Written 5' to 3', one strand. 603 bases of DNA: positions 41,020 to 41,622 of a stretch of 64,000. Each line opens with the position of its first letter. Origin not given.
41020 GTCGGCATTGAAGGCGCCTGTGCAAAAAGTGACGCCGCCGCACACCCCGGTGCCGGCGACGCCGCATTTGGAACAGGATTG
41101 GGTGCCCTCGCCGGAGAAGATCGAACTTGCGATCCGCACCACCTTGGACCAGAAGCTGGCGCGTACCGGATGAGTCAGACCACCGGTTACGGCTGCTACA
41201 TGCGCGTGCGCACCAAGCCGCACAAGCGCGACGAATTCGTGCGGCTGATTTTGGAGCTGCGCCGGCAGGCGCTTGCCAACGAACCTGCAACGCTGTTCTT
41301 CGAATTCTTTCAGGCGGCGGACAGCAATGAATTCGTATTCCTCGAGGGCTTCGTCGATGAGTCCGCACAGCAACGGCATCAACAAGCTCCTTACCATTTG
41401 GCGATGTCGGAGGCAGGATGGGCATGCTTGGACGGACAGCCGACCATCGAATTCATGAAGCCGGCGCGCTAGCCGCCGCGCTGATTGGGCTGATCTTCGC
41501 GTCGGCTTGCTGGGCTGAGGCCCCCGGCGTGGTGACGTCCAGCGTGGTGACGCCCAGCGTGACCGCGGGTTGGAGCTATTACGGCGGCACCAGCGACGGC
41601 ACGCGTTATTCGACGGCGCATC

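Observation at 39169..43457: Operon B repeats the E1-alpha / E1-beta / PQQ-dehydrogenase module, with an ABM gene inserted and a gene overlap of about 50 nt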

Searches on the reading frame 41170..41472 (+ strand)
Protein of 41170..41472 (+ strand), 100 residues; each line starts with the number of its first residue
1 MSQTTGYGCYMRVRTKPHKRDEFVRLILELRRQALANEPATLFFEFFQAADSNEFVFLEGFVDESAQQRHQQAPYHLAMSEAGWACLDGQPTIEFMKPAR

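Call 6: search_protein_families(library=pfam, proteins=[window:41170-41472:+])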
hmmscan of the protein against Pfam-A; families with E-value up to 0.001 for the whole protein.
window:41170-41472:+ (100 aa): 1 family
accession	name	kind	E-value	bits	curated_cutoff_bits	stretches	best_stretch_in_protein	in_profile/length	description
PF03992.22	ABM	-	3.1e-12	46.9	23.1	1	11-81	6-77/78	Antibiotic biosynthesis monooxygenase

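Call 7: search_protein_families(library=ncbifam, proteins=[window:41170-41472:+])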
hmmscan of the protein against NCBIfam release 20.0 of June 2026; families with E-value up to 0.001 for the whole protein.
window:41170-41472:+ (100 aa): 0 families

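Call 65: search_solved_structures(query=window:41170-41472:+, max_evalue=0.01)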
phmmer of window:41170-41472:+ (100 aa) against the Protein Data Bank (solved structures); distinct sequences matched with E-value up to 0.01: 2.
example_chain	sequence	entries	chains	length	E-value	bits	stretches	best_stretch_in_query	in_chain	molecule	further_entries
3bm7_A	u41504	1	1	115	3.4e-05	27.6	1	8-97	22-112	Protein of unknown function with ferredoxin-like fold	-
4zos_A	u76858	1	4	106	0.0058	20.5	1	12-77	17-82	protein YE0340 from Yersinia enterocolitica subsp. enterocolitica 8081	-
